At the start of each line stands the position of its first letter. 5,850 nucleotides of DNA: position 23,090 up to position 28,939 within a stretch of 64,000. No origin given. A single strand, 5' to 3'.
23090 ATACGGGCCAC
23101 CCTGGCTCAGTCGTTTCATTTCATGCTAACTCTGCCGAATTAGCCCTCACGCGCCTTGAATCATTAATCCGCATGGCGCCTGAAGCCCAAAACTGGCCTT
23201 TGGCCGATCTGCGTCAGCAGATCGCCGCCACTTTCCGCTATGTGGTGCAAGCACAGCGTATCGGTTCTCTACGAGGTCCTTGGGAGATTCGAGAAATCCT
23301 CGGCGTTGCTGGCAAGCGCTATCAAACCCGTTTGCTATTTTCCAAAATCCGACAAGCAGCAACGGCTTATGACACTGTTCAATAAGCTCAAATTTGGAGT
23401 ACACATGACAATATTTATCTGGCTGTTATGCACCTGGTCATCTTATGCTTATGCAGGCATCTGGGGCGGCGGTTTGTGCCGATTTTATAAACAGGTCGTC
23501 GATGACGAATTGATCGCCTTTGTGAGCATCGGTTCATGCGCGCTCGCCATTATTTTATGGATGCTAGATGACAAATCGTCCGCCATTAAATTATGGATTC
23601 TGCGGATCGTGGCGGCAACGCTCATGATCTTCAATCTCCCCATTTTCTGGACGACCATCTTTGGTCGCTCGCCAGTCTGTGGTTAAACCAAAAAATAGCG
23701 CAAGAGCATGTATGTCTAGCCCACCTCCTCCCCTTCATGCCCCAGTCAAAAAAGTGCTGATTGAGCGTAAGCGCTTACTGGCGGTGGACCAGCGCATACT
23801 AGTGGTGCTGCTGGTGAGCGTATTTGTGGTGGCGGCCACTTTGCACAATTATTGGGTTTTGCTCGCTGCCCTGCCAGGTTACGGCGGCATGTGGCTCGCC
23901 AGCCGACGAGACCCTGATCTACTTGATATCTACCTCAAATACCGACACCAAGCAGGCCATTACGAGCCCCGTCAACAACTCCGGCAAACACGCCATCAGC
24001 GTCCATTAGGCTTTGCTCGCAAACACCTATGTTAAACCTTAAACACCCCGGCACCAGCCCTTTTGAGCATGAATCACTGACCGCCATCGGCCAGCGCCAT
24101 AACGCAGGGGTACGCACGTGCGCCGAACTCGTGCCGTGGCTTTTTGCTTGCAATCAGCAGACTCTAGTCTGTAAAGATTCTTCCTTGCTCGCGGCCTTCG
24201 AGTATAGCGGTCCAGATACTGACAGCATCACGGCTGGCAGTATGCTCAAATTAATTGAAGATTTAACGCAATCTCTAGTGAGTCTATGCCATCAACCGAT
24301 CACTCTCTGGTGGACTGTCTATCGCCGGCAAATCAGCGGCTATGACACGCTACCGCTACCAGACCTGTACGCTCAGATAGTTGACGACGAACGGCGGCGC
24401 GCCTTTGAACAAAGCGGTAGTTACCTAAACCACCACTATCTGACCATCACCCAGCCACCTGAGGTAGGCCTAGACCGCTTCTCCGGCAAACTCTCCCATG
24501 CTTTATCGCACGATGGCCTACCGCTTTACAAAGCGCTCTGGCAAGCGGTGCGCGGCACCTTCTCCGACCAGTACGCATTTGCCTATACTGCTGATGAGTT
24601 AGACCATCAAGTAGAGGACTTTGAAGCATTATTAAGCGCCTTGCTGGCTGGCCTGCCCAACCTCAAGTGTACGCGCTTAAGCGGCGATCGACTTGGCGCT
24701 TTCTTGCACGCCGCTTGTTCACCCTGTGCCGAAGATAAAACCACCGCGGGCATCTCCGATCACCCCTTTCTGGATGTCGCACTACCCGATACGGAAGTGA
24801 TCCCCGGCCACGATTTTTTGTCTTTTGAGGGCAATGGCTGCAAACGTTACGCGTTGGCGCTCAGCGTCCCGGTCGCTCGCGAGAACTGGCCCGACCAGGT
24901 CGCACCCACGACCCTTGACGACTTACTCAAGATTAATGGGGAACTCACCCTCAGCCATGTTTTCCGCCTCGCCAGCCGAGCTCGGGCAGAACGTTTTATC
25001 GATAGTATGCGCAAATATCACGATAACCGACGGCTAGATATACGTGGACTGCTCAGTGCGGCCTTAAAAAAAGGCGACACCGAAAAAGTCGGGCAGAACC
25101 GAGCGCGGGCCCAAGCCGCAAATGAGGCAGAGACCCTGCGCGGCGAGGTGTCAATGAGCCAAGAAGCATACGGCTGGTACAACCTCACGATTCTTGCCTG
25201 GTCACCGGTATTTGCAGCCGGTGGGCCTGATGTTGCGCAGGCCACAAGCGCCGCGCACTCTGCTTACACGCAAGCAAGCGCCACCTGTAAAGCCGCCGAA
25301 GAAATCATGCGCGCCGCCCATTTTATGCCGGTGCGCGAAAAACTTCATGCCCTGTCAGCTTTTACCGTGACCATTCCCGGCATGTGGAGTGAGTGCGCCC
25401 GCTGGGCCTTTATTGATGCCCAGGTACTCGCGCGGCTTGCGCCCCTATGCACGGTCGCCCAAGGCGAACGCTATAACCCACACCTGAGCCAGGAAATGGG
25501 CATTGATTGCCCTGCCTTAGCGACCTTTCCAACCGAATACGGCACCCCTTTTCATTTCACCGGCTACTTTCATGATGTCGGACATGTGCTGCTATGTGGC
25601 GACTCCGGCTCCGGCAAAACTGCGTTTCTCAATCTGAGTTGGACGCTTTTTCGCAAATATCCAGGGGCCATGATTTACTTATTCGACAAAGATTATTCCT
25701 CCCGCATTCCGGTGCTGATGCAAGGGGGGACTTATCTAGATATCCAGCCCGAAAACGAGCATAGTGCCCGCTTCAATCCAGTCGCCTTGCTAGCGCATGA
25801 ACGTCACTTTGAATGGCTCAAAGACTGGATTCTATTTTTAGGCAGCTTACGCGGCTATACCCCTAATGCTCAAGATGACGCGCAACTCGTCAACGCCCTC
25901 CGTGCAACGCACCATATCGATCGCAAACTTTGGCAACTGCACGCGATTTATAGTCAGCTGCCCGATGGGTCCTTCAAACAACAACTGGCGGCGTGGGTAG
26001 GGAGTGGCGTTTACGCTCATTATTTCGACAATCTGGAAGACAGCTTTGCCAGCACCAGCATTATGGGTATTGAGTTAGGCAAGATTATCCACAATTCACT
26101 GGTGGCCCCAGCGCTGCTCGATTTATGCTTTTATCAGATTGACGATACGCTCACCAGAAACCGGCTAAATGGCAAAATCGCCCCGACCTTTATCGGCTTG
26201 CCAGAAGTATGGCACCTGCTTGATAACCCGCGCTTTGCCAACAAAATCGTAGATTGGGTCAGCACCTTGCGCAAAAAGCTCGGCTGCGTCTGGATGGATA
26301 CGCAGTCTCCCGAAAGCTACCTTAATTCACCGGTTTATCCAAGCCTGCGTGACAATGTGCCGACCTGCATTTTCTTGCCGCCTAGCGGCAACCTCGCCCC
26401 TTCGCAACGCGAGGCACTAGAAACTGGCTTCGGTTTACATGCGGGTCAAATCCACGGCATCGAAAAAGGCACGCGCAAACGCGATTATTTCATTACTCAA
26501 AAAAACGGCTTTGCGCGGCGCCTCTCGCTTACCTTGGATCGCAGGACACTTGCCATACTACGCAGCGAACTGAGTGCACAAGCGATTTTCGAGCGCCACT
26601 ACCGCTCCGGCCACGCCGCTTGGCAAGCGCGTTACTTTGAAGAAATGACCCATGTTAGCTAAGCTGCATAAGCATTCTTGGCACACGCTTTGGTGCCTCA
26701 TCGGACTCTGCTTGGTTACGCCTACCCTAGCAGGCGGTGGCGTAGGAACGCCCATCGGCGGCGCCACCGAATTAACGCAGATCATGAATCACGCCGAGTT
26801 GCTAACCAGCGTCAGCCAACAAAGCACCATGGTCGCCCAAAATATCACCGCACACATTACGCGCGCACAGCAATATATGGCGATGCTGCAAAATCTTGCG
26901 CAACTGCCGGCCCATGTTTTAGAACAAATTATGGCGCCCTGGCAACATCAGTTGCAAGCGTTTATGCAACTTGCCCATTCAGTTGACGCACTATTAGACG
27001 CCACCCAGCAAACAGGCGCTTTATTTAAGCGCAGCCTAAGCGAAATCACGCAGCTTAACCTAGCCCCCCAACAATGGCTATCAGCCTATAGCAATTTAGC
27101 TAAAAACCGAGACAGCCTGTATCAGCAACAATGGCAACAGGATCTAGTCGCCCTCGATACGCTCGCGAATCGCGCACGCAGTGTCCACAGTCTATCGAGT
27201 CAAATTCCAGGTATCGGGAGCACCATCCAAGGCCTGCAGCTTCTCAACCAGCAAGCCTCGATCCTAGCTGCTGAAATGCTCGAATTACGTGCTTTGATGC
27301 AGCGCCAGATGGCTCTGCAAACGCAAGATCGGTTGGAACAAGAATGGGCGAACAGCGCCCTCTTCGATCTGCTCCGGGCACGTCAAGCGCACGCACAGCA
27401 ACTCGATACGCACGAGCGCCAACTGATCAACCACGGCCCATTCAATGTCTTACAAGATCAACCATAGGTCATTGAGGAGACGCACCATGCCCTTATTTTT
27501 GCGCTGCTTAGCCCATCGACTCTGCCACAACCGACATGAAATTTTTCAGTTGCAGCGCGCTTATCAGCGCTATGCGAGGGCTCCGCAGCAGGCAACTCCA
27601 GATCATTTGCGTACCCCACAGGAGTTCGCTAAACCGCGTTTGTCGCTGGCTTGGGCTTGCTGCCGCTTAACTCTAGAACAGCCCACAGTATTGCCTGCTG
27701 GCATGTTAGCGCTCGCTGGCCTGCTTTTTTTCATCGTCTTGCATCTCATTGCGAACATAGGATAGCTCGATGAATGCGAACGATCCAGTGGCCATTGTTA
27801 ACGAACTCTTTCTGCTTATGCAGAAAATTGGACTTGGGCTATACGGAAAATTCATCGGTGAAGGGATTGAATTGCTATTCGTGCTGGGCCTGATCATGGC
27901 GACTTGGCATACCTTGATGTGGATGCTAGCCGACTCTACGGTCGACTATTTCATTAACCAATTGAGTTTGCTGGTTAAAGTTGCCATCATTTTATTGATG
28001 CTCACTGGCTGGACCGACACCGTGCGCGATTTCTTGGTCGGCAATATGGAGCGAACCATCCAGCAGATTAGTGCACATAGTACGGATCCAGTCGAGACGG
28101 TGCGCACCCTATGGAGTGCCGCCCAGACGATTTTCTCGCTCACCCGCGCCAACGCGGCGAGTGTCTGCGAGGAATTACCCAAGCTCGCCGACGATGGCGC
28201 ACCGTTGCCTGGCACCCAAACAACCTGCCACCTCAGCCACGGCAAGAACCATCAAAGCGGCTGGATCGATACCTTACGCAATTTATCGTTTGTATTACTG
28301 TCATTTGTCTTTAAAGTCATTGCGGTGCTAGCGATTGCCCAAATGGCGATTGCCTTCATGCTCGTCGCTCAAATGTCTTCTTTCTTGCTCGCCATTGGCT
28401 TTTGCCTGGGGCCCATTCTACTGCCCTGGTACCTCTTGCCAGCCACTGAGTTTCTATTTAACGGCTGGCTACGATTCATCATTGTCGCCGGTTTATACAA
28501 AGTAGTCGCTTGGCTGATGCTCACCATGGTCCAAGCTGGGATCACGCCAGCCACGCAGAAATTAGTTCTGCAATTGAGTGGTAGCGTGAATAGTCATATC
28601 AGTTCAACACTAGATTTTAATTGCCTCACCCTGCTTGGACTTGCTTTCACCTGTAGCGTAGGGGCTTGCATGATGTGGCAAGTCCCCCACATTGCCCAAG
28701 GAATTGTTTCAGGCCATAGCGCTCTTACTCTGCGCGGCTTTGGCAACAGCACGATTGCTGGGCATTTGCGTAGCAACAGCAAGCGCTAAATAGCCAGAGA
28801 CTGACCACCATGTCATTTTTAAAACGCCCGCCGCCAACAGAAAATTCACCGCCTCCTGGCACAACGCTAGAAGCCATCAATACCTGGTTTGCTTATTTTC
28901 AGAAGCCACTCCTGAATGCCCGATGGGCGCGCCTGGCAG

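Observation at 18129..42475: Domesticated T4SS-type IVb pilus machine: intact coupling protein and channel, but no DNA-processing or integration functions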

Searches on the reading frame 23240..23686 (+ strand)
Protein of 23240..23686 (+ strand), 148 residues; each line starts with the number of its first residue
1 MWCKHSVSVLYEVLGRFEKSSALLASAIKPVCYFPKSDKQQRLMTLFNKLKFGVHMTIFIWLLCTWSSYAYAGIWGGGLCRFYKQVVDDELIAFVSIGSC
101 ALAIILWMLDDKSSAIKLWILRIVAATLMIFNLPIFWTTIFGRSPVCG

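Call 3: search_protein_families(library=pfam, proteins=[window:23240-23686:+], max_evalue=0.01)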
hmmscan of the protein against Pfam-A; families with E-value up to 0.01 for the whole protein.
window:23240-23686:+ (148 aa): 0 families

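Call 12: search_protein_families(library=ncbifam, proteins=[window:23240-23686:+], max_evalue=0.01)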
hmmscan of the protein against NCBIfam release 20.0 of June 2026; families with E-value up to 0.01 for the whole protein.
window:23240-23686:+ (148 aa): 1 family
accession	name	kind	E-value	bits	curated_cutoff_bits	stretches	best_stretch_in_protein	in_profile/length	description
NF040685.1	conju_mem_TcpD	equivalog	0.0025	18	100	1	47-130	17-94/114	conjugal transfer membrane protein TcpD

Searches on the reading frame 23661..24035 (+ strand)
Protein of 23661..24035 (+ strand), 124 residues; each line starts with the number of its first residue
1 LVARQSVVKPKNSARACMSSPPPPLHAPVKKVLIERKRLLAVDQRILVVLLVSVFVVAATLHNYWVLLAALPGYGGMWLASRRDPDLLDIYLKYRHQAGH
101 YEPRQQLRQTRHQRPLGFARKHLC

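Call 3: search_protein_families(library=pfam, proteins=[window:23661-24035:+], max_evalue=0.01)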
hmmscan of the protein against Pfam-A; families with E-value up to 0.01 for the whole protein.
window:23661-24035:+ (124 aa): 1 family
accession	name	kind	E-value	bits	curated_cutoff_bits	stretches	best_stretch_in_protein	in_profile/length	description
PF05101.18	VirB3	-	2.6e-07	31.3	23.9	1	42-93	18-70/84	Type IV secretory pathway, VirB3-like protein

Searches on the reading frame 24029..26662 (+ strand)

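Call 3: search_protein_families(library=pfam, proteins=[window:24029-26662:+], max_evalue=0.01)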
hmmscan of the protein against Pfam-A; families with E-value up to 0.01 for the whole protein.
window:24029-26662:+ (877 aa): 0 families

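Call 12: search_protein_families(library=ncbifam, proteins=[window:24029-26662:+], max_evalue=0.01)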
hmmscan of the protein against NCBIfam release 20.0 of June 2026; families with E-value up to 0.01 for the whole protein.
window:24029-26662:+ (877 aa): 7 families
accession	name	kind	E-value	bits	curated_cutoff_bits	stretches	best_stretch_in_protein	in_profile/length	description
TIGR00929.1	VirB4_CagE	subfamily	5.6e-87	292.8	643.1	1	30-846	7-762/792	VirB4 family type IV secretion/conjugal transfer ATPase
NF010447.0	PRK13873.1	equivalog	6.6e-79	265.8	1020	1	30-852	13-770/815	conjugal transfer protein TrbE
NF010473.0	PRK13898.1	equivalog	1.6e-47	162.1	1050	1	428-784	365-709/801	type IV secretion system ATPase VirB4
NF010404.0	PRK13830.1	subfamily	9.7e-46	155.9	810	2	418-841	360-773/818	conjugal transfer protein TrbE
NF010466.0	PRK13891.1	subfamily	1.4e-44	152.2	1322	2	418-846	391-813/852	conjugal transfer protein TrbE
NF010427.0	PRK13853.1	equivalog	7.2e-22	77.1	957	1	488-787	397-696/789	type IV secretion system protein VirB4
TIGR02746.1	TraC-F-type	equivalog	3.5e-07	28.5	567.05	1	420-786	336-710/800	type IV secretion system protein TraC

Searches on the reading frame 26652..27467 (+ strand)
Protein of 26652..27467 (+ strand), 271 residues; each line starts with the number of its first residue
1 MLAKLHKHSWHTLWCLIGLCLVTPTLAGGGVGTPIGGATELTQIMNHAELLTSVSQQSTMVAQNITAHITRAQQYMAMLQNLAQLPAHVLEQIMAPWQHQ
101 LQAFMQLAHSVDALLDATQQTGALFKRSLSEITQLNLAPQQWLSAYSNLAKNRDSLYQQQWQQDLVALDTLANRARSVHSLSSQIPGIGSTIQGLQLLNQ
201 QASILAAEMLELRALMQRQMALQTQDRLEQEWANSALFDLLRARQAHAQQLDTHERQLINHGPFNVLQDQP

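Call 3: search_protein_families(library=pfam, proteins=[window:26652-27467:+], max_evalue=0.01)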
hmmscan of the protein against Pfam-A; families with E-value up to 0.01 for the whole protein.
window:26652-27467:+ (271 aa): 0 families

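Call 12: search_protein_families(library=ncbifam, proteins=[window:26652-27467:+], max_evalue=0.01)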
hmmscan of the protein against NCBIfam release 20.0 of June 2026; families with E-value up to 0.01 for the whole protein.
window:26652-27467:+ (271 aa): 2 families
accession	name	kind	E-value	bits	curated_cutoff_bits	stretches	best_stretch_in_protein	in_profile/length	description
NF010416.0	PRK13842.1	subfamily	9.1e-09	34.9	360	1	15-237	14-241/267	conjugal transfer protein TrbJ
TIGR02780.1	TrbJ_Ti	equivalog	4.5e-08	32.8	100.55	1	34-231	35-224/253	P-type conjugative transfer protein TrbJ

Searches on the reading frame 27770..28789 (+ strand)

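Call 4: search_protein_families(library=pfam, proteins=[window:27770-28789:+], max_evalue=0.01)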
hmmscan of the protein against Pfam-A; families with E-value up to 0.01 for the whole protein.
window:27770-28789:+ (339 aa): 1 family
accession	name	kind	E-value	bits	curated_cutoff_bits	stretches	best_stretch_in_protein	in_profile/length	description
PF04610.19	TrbL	-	9.9e-10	39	25.9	1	42-291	3-209/215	TrbL/VirB6 plasmid conjugal transfer protein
